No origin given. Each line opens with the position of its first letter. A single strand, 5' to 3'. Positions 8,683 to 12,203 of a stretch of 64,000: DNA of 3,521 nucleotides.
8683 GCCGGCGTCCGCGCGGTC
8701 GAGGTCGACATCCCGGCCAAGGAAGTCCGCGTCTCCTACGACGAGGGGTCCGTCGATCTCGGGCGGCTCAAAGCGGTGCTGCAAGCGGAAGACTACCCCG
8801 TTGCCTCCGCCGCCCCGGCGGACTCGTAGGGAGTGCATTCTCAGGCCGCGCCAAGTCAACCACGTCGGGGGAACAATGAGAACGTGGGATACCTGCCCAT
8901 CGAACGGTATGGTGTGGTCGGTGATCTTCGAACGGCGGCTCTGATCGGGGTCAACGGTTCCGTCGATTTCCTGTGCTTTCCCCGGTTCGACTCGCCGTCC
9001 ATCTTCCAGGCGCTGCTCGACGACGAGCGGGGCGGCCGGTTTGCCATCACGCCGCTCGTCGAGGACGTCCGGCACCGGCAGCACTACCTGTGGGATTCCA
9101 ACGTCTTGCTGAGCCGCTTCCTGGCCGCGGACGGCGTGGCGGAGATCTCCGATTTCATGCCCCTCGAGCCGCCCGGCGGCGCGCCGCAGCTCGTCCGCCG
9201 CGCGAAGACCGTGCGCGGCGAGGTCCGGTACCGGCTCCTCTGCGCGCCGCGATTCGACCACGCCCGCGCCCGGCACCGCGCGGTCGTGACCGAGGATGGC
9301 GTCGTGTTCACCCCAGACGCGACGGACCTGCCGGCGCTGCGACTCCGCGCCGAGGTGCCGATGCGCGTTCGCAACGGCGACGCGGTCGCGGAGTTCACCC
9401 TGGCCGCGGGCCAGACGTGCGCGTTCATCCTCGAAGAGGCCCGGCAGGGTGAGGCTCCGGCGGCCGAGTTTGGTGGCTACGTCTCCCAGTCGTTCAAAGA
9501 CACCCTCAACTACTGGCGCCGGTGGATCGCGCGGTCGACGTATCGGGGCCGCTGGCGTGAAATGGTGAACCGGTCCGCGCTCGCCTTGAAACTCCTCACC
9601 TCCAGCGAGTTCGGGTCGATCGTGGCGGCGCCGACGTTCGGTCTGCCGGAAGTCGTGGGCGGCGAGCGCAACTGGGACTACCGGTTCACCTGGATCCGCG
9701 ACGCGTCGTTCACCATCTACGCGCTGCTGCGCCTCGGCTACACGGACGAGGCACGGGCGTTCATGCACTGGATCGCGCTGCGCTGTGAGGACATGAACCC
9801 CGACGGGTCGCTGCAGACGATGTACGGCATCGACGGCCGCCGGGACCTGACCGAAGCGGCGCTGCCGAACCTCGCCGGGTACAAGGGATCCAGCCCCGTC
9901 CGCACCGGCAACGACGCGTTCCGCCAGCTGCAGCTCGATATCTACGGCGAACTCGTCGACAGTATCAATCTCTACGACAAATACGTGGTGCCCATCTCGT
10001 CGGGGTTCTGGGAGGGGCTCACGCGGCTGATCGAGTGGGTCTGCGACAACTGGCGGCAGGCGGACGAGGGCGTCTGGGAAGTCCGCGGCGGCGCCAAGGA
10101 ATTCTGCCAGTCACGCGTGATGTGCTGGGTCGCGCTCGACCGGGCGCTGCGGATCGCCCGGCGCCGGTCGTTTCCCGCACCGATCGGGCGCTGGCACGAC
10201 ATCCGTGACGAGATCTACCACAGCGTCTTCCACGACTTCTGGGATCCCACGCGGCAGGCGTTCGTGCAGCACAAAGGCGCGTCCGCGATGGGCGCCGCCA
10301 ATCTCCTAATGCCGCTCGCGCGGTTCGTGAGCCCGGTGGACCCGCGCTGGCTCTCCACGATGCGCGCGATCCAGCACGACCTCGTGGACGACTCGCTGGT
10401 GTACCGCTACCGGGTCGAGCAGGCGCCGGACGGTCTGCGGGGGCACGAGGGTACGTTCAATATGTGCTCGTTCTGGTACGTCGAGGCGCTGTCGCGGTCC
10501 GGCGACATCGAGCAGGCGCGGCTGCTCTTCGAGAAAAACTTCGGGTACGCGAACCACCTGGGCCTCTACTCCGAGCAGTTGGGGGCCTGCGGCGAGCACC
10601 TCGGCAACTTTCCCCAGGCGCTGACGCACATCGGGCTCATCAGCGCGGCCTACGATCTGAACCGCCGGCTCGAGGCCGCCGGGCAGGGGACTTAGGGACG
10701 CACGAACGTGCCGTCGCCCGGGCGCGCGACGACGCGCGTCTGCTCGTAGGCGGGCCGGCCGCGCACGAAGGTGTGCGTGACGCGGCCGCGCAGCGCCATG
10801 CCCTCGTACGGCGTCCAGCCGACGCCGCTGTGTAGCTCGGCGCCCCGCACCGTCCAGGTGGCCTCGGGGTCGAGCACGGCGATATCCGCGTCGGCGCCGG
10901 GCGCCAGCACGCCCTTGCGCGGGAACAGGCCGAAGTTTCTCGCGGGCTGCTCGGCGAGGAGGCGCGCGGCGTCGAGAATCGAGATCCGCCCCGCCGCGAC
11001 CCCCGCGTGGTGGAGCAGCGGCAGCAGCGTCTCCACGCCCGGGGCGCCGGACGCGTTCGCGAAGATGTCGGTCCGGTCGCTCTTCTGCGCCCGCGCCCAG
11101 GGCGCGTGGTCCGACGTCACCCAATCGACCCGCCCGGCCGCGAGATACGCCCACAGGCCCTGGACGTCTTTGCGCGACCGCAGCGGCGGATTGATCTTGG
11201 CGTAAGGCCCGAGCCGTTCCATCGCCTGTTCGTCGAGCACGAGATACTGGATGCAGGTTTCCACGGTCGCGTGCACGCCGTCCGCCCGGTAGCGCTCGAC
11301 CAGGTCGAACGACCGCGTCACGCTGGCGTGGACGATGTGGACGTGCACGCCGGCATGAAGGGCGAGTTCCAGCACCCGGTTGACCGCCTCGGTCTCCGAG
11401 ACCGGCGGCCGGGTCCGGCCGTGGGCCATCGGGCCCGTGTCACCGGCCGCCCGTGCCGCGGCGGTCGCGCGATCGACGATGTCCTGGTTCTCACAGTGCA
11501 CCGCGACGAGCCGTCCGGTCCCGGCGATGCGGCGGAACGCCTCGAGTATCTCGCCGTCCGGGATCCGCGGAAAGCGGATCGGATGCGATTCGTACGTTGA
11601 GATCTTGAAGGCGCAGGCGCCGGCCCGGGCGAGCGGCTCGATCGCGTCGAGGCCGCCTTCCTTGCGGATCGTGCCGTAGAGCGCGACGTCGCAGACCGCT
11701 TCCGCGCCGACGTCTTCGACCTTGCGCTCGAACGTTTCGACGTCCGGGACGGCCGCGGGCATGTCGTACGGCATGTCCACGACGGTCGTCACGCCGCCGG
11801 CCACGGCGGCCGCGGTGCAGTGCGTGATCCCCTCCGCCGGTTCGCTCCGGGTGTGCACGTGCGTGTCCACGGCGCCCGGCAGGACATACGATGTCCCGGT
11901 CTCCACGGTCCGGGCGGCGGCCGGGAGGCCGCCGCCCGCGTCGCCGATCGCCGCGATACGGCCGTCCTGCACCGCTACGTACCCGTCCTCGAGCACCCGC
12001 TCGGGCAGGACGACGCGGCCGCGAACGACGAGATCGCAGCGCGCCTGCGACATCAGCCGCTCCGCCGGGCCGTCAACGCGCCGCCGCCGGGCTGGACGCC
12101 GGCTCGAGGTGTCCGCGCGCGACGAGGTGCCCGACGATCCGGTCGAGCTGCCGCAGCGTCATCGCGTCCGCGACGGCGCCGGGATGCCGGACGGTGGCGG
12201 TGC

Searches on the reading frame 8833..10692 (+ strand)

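Call 25: search_protein_families(library=pfam, proteins=[window:8833-10692:+], max_evalue=0.00001)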
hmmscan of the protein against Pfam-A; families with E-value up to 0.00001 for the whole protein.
window:8833-10692:+ (620 aa): 2 families
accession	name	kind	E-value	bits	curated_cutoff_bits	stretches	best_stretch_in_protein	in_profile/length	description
PF00723.27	Glyco_hydro_15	-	2.3e-67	228.2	22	1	242-607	4-427/427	Glycosyl hydrolases family 15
PF19291.4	TREH_N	-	1.3e-15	57.7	23.1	1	22-160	14-145/211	Trehalase-like, N-terminal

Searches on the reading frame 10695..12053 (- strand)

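Call 25: search_protein_families(library=pfam, proteins=[window:10695-12053:-], max_evalue=0.00001)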
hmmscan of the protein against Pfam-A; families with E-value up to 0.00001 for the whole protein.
window:10695-12053:- (453 aa): 2 families
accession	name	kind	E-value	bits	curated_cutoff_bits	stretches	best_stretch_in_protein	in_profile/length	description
PF01979.26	Amidohydro_1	-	3e-21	76.5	25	1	56-433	1-343/345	Amidohydrolase family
PF07969.17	Amidohydro_3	-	1.2e-09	38.6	29.7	1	161-436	256-472/472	Amidohydrolase family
